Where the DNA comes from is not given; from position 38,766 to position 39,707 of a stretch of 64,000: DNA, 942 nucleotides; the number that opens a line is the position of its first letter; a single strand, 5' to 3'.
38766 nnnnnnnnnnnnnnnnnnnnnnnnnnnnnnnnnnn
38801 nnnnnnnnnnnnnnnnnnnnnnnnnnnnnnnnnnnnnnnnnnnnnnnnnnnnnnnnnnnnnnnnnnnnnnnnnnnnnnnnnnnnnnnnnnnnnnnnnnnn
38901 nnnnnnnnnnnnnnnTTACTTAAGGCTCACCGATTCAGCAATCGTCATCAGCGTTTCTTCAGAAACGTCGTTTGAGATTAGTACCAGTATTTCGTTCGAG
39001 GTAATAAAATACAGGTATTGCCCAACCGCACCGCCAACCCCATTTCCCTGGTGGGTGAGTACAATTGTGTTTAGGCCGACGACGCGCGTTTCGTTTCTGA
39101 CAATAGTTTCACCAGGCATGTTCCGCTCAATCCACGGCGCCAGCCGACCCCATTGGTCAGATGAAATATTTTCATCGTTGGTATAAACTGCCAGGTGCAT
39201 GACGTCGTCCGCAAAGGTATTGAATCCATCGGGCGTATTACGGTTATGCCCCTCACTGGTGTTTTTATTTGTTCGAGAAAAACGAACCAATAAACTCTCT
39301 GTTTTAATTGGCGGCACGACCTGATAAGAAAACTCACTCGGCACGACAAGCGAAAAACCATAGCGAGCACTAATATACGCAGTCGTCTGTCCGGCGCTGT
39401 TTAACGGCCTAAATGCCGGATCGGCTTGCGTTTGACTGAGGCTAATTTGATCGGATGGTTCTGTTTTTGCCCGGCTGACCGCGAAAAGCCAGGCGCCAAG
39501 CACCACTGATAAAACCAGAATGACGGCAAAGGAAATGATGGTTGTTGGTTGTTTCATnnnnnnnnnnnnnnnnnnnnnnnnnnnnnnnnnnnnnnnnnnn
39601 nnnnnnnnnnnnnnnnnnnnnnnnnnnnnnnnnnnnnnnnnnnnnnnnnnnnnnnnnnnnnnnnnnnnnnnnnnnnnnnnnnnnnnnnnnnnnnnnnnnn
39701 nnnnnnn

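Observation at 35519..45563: Accessory island enriched in secreted peptidoglycan hydrolases with mosaic GC content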

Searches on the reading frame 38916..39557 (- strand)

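Call 4: search_protein_families(library=pfam, max_evalue=0.1, proteins=[window:38916-39557:-])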
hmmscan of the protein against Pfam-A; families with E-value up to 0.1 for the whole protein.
window:38916-39557:- (213 aa): 0 families

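Call 37: search_protein_families(library=ncbifam, max_evalue=0.01, proteins=[P0001, P0002, P0003, P0004, P0005, P0006, P0009, P0013, P0014])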
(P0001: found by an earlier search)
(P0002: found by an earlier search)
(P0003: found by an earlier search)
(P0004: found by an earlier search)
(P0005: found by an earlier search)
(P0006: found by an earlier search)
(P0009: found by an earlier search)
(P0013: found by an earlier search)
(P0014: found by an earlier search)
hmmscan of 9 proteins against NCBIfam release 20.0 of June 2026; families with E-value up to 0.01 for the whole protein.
P0001 (245 aa): 0 families

P0002 (218 aa): 6 families
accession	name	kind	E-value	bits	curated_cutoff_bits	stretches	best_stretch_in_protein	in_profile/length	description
NF052336.1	PdgHdaseHSB100310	equivalog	3.2e-07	30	500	1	93-189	46-144/316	peptidoglycan hydrolase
NF052530.1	Heli_ShapePgp3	exception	7.7e-06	25.2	300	1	110-184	174-249/270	peptidoglycan metallopeptidase Pgp3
NF053824.1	PdgNdpepShyC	equivalog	0.00019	20.5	700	1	111-184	304-378/429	peptidoglycan DD-endopeptidase ShyC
NF040883.1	amid_act_ActS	equivalog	0.00036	19.9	375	1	113-178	146-211/242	amidase activator ActS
NF053825.1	PdgNdpepShyA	equivalog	0.00042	19.1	700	1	111-187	304-378/425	peptidoglycan DD-endopeptidase ShyA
NF008652.0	PRK11649.1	equivalog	0.00066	18.5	341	1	112-185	322-396/439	murein DD-endopeptidase MepM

P0003 (200 aa): 0 families

P0004 (206 aa): 0 families

P0005 (213 aa): 0 families

P0006 (233 aa): 0 families

P0009 (208 aa): 0 families

P0013 (913 aa): 15 families
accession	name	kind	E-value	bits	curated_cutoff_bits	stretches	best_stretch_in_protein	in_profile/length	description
NF033707.1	T9SS_sortase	equivalog_domain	4.3e-09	34.6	420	1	823-899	995-1076/1095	type IX secretion system sortase PorU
TIGR04183.1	Por_Secre_tail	domain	3.9e-08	33.2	23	1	830-911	2-71/72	T9SS type A sorting domain-containing protein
NF005176.1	PRK06655.1-1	equivalog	8.7e-07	29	230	1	843-906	92-155/197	flagellar hook assembly protein FlgD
NF053825.1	PdgNdpepShyA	equivalog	2.1e-06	26.7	700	1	69-150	304-379/425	peptidoglycan DD-endopeptidase ShyA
NF008652.0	PRK11649.1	equivalog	4e-06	25.8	341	1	70-150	322-396/439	murein DD-endopeptidase MepM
NF052336.1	PdgHdaseHSB100310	equivalog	4.6e-06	26.2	500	1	64-156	60-146/316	peptidoglycan hydrolase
NF052530.1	Heli_ShapePgp3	exception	1.2e-05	24.6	300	1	69-149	175-249/270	peptidoglycan metallopeptidase Pgp3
NF040883.1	amid_act_ActS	equivalog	1.7e-05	24.2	375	1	70-150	145-219/242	amidase activator ActS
NF053824.1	PdgNdpepShyC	equivalog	3.5e-05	22.9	700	1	70-150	305-379/429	peptidoglycan DD-endopeptidase ShyC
NF052323.1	T9SSA_dep_M6i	equivalog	3.8e-05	21.8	600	1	831-910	962-1037/1043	T9SS-dependent M6-like inactivated metalloprotease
NF052228.1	T9SS_PorZ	equivalog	6.6e-05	21.5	260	1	821-897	668-739/757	type IX secretion system anionic LPS delivery protein PorZ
NF009276.0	PRK12633.1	equivalog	0.0001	22.1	383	1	846-899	127-180/234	flagellar basal body rod modification protein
NF008123.1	PRK10871.1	equivalog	0.0002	20.9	311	1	71-150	275-348/365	murein hydrolase activator NlpD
NF038113.1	T9SSA_dep_M36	equivalog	0.00041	18.6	885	1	824-911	790-868/869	T9SS-dependent M36 family metallopeptidase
NF008644.1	PRK11637.1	equivalog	0.0028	16.7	270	1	76-158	301-378/385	murein hydrolase activator EnvC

P0014 (385 aa): 2 families
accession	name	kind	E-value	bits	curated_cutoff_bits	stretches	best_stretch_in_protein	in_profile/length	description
TIGR03931.1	T7SS_Rv3446c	hypoth_equivalog_domain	3e-05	24.4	47.6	1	13-107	2-91/194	type VII secretion-associated protein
NF040946.1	PSII_PsbP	equivalog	0.00042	20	60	0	66-102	20-56/180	photosystem II reaction center PsbP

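Call 61: search_protein_families(library=pfam, max_evalue=1, proteins=[L011:4616-5257:+, L014:6889-7599:+, L015:4982-5701:+, L015:3115-3744:+, L016:4921-5568:+, L017:591-1337:+, L018:2079-3242:+, L018:4724-5317:+, L001:5813-6511:+, L011:7986-9065:+])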
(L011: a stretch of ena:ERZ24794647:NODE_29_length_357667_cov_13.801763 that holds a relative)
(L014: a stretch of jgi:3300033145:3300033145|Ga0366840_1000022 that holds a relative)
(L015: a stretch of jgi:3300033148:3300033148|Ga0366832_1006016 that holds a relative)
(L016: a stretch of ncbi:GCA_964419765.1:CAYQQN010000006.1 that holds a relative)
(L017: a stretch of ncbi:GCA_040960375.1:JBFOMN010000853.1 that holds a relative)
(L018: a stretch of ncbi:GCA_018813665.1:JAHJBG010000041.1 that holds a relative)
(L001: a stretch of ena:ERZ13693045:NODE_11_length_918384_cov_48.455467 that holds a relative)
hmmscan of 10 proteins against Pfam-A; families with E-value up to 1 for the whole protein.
L011:4616-5257:+ (213 aa): 3 families
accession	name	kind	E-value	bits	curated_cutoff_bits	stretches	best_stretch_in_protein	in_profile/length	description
PF09716.15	ETRAMP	-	0.04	14.4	29.1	1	1-42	1-30/81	Malarial early transcribed membrane protein (ETRAMP)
PF16872.10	putAbiC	-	0.077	14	22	1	182-210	13-46/80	Putative phage abortive infection protein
PF00886.24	Ribosomal_S16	-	0.15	12.4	27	1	93-108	26-41/62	Ribosomal protein S16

L014:6889-7599:+ (236 aa): 3 families
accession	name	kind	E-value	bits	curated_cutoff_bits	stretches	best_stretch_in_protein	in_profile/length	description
PF18933.6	PsbP_2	-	8.5e-05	23.1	27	1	14-222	4-183/184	PsbP-like protein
PF20377.3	DUF6672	-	0.12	12.6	24.3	1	3-30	5-32/152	Family of unknown function (DUF6672)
PF11837.13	INV_N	-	0.25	12.3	27.8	1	8-63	24-81/109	Beta-fructofuranosidase, N-terminal domain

L015:4982-5701:+ (239 aa): 3 families
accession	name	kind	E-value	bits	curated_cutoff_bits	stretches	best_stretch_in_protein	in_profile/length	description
PF18933.6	PsbP_2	-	8.1e-06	26.4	27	1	16-225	4-184/184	PsbP-like protein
PF09716.15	ETRAMP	-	0.056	13.9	29.1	1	3-36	48-81/81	Malarial early transcribed membrane protein (ETRAMP)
PF09889.16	DUF2116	-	0.5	10.8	26.8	1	5-28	32-57/59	Probable treble clef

L015:3115-3744:+ (209 aa): 5 families
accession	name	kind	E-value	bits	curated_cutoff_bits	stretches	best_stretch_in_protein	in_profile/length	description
PF07790.16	Pilin_N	-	0.015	16.6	25.2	1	12-50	9-47/78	Archaeal Type IV pilin, N-terminal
PF13967.11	RSN1_TM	-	0.018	15.1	27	1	15-49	5-39/156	Late exocytosis, associated with Golgi transport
PF13800.11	Sigma_reg_N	-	0.03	15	26.3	1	11-65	15-73/91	Sigma factor regulator N-terminal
PF25184.1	YxzE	-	0.097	14.1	40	1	13-61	3-47/65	YxzE-like putative bacteriocin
PF11337.13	DUF3139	-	0.22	12.5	27.3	1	12-53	4-45/83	Protein of unknown function (DUF3139)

L016:4921-5568:+ (215 aa): 2 families
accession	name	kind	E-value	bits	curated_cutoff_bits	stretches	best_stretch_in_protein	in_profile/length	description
PF06072.16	Herpes_US9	-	0.12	12.8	23.7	1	4-25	37-58/61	Alphaherpesvirus tegument protein US9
PF13663.11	DUF4148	-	0.16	12.8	27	1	1-40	1-38/62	Domain of unknown function (DUF4148)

L017:591-1337:+ (248 aa): 8 families
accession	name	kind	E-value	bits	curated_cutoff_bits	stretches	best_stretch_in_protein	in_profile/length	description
PF18933.6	PsbP_2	-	0.0028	18.1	27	1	86-125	28-69/184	PsbP-like protein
PF19168.5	DUF5850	-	0.036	15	25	1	20-101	4-84/171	Family of unknown function (DUF5850)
PF21827.1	New_glue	-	0.036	14.2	31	1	21-80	6-63/94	New glue protein family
PF19721.4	DUF6215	-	0.14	12.2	27.1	1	9-48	2-41/135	Family of unknown function (DUF6215)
PF09911.14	DUF2140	-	0.15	12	34.3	1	10-74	2-66/187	Uncharacterized protein conserved in bacteria (DUF2140)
PF12072.13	RNase_Y_N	-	0.17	11.8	32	1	16-48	2-34/201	RNase Y N-terminal region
PF03833.19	PolC_DP2_N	-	0.21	11.2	24.3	1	53-95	82-124/271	DNA polymerase II large subunit DP2, N-terminal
PF20187.3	DUF6550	-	0.5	11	27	1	15-97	17-95/190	Family of unknown function (DUF6550)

L018:2079-3242:+ (387 aa): 0 families

L018:4724-5317:+ (197 aa): 1 family
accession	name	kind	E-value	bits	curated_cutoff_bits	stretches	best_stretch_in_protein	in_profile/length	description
PF12704.14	MacB_PCD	-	0.13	12.9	27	1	7-150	9-114/207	MacB-like periplasmic core domain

L001:5813-6511:+ (232 aa): 4 families
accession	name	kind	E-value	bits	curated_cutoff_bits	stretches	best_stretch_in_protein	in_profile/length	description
PF18933.6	PsbP_2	-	0.00067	20.1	27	1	37-101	14-77/184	PsbP-like protein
PF07790.16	Pilin_N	-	0.0097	17.2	25.2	1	13-62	9-58/78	Archaeal Type IV pilin, N-terminal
PF10907.13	DUF2749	-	0.067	13.7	25.5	1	14-54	7-49/72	Protein of unknown function (DUF2749)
PF03493.23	BK_channel_a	-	0.088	13.6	26.8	1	121-167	28-73/90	Calcium-activated BK potassium channel alpha subunit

L011:7986-9065:+ (359 aa): 2 families
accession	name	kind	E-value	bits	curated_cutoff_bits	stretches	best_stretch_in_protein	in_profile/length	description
PF01789.22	PsbP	-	0.0078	16.7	23.5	1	222-273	4-53/155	PsbP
PF18933.6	PsbP_2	-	0.059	13.8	27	1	221-244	44-67/184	PsbP-like protein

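Call 62: search_protein_families(library=phrogs, max_evalue=0.001, proteins=[P0001, P0002, P0003, P0004, P0005, P0006, P0009, P0013, P0014])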
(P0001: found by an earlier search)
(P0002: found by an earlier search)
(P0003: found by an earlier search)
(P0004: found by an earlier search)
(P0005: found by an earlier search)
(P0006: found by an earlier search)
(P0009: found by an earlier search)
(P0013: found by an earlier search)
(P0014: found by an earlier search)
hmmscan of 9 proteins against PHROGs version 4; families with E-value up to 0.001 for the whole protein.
P0001 (245 aa): 0 families

P0002 (218 aa): 9 families
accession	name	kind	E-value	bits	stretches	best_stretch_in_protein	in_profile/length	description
phrog_7767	-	other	3.9e-10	40.8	1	88-185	20-105/194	metallo-endopeptidase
phrog_6700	-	lysis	2.7e-09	35.5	1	111-196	2634-2721/2898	endolysin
phrog_3084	-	lysis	1.9e-07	31.5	1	103-189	25-119/468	endolysin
phrog_10030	-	tail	7.8e-07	27.7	1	93-184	1905-2003/2105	tail length tape measure protein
phrog_880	-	lysis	1.4e-05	25.7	1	112-187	38-120/435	endolysin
phrog_3578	-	lysis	1.5e-05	25.5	1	144-184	293-334/405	endolysin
phrog_21656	-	other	3.5e-05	23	1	113-184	647-727/1022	peptidase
phrog_14988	-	other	3.6e-05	24.6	1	97-184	28-124/272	peptidase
phrog_4070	-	tail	0.00014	21.2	1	113-188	635-711/989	tail length tape measure protein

P0003 (200 aa): 0 families

P0004 (206 aa): 0 families

P0005 (213 aa): 0 families

P0006 (233 aa): 1 family
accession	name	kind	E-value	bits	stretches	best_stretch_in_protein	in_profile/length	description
phrog_10051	-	lysis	0.0002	21.7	1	141-203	347-410/455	endolysin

P0009 (208 aa): 0 families

P0013 (913 aa): 10 families
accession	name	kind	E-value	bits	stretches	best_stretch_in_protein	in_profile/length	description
phrog_7767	-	other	7.7e-11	43.1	1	69-152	29-107/194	metallo-endopeptidase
phrog_10030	-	tail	3.9e-09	35.4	1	30-157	1881-2011/2105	tail length tape measure protein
phrog_6700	-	lysis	6.9e-08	30.9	1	68-153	2633-2713/2898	endolysin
phrog_14988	-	other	2.7e-07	31.6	1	72-152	45-127/272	peptidase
phrog_28394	-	unknown function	8.9e-07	29.4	1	68-154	210-291/303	-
phrog_28672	-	other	1.9e-06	27.7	1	50-151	277-373/397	metallo-endopeptidase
phrog_8537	-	unknown function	1.3e-05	25.7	1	108-162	56-109/384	-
phrog_880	-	lysis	0.00068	20.1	0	63-152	31-120/435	endolysin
phrog_4070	-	tail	0.00086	18.5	0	100-157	659-715/989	tail length tape measure protein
phrog_3578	-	lysis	0.001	19.6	0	114-149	300-334/405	endolysin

P0014 (385 aa): 0 families

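Call 75: search_protein_families(library=pfam, max_evalue=0.001, proteins=[L020:1670-4231:-, L020:4243-4878:-, L020:4926-5501:-, L020:6934-8073:+, L020:8861-10069:-, L020:10595-12013:-, L020:1257-1673:-, L020:5836-6474:+])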
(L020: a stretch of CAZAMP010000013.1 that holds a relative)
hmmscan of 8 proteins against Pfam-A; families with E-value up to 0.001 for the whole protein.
L020:1670-4231:- (853 aa): 8 families
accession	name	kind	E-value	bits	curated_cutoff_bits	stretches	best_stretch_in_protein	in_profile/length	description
PF10412.15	TrwB_AAD_bind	-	1.8e-14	53.9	20.5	2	442-535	11-98/387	Type IV secretion-system coupling protein DNA-binding domain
PF01935.23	DUF87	-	2.9e-08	34.5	23.2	1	436-519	12-90/220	Helicase HerA, central domain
PF13401.12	AAA_22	-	5.2e-05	24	27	0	445-470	4-29/130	AAA domain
PF12696.13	TraG-D_C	-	0.0001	22.7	22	1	712-777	3-70/126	TraM recognition site of TraD and TraG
PF01580.24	FtsK_SpoIIIE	-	0.00033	20.6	24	1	431-468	25-61/221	FtsK/SpoIIIE family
PF24389.1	ORC-CDC6-like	-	0.00046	19.5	27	1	439-472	25-58/571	ORC-CDC6-like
PF00005.33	ABC_tran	-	0.00087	20.3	25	0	447-469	12-34/137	ABC transporter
PF05872.18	HerA_C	-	0.00097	18.3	22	0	434-487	9-62/502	Helicase HerA-like C-terminal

L020:4243-4878:- (211 aa): 0 families

L020:4926-5501:- (191 aa): 1 family
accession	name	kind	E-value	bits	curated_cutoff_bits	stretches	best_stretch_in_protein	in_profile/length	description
PF04542.20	Sigma70_r2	-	4.6e-05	23.6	24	1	24-80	9-60/71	Sigma-70 region 2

L020:6934-8073:+ (379 aa): 0 families

L020:8861-10069:- (402 aa): 0 families

L020:10595-12013:- (472 aa): 0 families

L020:1257-1673:- (138 aa): 0 families

L020:5836-6474:+ (212 aa): 1 family
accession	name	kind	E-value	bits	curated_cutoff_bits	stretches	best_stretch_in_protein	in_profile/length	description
PF05257.22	CHAP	-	0.0006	20.7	26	1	109-187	7-81/81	CHAP domain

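Call 76: search_protein_families(library=pfam, max_evalue=0.01, proteins=[L023:2776-3348:+, L023:4410-5075:+, L027:4003-4695:+, L016:2548-3120:+, L023:5653-6498:+, L027:5557-6366:+, L026:47-802:+, L022:2314-3246:+, L022:494-1138:+, L001:11670-12815:+])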
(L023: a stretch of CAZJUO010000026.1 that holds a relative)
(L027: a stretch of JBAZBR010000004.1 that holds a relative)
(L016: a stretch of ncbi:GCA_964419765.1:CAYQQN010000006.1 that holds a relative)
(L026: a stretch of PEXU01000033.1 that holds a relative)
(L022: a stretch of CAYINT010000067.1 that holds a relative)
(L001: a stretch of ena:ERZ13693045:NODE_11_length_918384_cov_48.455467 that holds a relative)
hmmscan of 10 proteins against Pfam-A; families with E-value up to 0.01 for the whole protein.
L023:2776-3348:+ (190 aa): 0 families

L023:4410-5075:+ (221 aa): 0 families

L027:4003-4695:+ (230 aa): 0 families

L016:2548-3120:+ (190 aa): 0 families

L023:5653-6498:+ (281 aa): 0 families

L027:5557-6366:+ (269 aa): 1 family
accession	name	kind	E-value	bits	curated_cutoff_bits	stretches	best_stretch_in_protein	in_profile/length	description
PF05257.22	CHAP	-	0.00012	22.9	26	1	142-214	4-71/81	CHAP domain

L026:47-802:+ (251 aa): 0 families

L022:2314-3246:+ (310 aa): 0 families

L022:494-1138:+ (214 aa): 0 families

L001:11670-12815:+ (381 aa): 1 family
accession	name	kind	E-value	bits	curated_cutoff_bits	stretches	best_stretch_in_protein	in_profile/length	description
PF00930.27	DPPIV_N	-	3.3e-06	26.5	22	0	262-324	26-82/354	Dipeptidyl peptidase IV (DPP IV) N-terminal region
